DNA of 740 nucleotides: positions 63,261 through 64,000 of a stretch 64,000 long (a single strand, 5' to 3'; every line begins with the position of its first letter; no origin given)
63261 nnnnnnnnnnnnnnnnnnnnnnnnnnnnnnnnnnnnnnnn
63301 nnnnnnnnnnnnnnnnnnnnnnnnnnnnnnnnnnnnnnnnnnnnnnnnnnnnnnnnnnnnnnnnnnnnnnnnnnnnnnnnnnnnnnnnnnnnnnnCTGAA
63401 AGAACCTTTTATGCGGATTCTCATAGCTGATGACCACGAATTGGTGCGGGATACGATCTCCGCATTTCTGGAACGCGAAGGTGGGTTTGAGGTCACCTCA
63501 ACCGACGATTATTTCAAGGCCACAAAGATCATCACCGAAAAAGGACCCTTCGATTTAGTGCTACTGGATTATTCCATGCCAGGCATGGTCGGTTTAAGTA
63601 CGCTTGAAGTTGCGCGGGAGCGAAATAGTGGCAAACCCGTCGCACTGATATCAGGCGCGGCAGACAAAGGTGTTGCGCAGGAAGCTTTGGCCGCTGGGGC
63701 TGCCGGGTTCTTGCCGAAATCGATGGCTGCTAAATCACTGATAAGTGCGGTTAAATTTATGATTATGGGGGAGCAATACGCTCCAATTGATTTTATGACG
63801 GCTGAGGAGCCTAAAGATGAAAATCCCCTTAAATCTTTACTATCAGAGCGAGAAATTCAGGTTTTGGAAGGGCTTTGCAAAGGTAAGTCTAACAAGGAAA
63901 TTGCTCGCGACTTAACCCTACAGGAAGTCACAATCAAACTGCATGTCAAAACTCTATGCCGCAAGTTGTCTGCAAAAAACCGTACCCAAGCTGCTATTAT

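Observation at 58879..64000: Globin + FIST/NosP + LOV-containing hybrid kinase + LuxR regulator: candidate light-and-NO integrating signalling system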

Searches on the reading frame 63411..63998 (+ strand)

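Call 3: search_protein_families(library=pfam, proteins=[window:63411-63998:+], max_evalue=0.01)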
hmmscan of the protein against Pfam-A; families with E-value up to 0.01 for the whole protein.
window:63411-63998:+ (196 aa): 2 families
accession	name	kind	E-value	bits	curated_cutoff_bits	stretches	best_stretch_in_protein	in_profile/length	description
PF00072.30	Response_reg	-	9e-24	84.2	30.2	1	3-115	1-111/111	Response regulator receiver domain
PF00196.25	GerE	-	2.5e-18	65.9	23.5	1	143-195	2-54/57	Bacterial regulatory proteins, luxR family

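Call 4: search_protein_families(library=ncbifam, proteins=[window:63411-63998:+], max_evalue=0.01)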
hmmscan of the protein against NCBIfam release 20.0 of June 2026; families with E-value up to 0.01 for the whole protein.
window:63411-63998:+ (196 aa): 104 families (the best 25 are shown)
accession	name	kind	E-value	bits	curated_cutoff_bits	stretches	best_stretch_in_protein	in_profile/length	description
NF041830.1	RR_TF_ErdR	exception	7.6e-32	110.8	390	1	2-196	3-203/213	response regulator transcription factor ErdR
NF007935.0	PRK10651.1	equivalog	4.6e-29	101.2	250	1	2-196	8-208/216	two-component system response regulator NarL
NF052445.1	RespRegMctR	equivalog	4.4e-26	91.6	300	1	2-189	3-190/205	two-component system response regulator MctR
NF007708.0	PRK10403.1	equivalog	4.7e-26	91.6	343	1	2-196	8-206/215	nitrate/nitrite response regulator protein NarP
NF006900.1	PRK09390.1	equivalog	4.1e-25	88.5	255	1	3-190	7-189/203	response regulator FixJ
NF011896.0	PRK15369.1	equivalog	2.1e-24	86.3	242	1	2-192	5-198/211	two component system response regulator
NF047785.1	respo_reg_MadR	equivalog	3.5e-24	85.3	300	1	1-194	1-199/209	MadR family response regulator transcription factor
NF007403.0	PRK09935.1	equivalog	2e-23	83.1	271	1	3-188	6-194/210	fimbria biosynthesis transcriptional regulator FimZ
NF007018.1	PRK09483.1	equivalog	5e-23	81.9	280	1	2-187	3-192/217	UvrY/SirA/GacA family response regulator transcription factor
NF007419.0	PRK09958.1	equivalog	4.9e-17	62.2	251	1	2-189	2-189/204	acid-sensing system DNA-binding response regulator EvgA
NF007685.0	PRK10360.1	equivalog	5.3e-17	62.3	258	1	3-192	4-186/196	response regulator transcription factor UhpA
NF045505.1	RR_RssB_Pseudo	equivalog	3.3e-14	52.7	700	1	2-106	7-109/394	two-component system response regulator RssB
NF007505.1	PRK10100.1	equivalog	4.4e-14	52.6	250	1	104-195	100-196/204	biofilm master transcriptional regulator CsgD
NF047793.1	ResRegPgtA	equivalog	9.2e-14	51.1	650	1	2-115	7-118/414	two-component system response regulator PgtA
NF046026.1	HisKinCckACaul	equivalog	1.7e-13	49.5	1000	1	2-115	560-673/678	cell cycle histidine kinase CckA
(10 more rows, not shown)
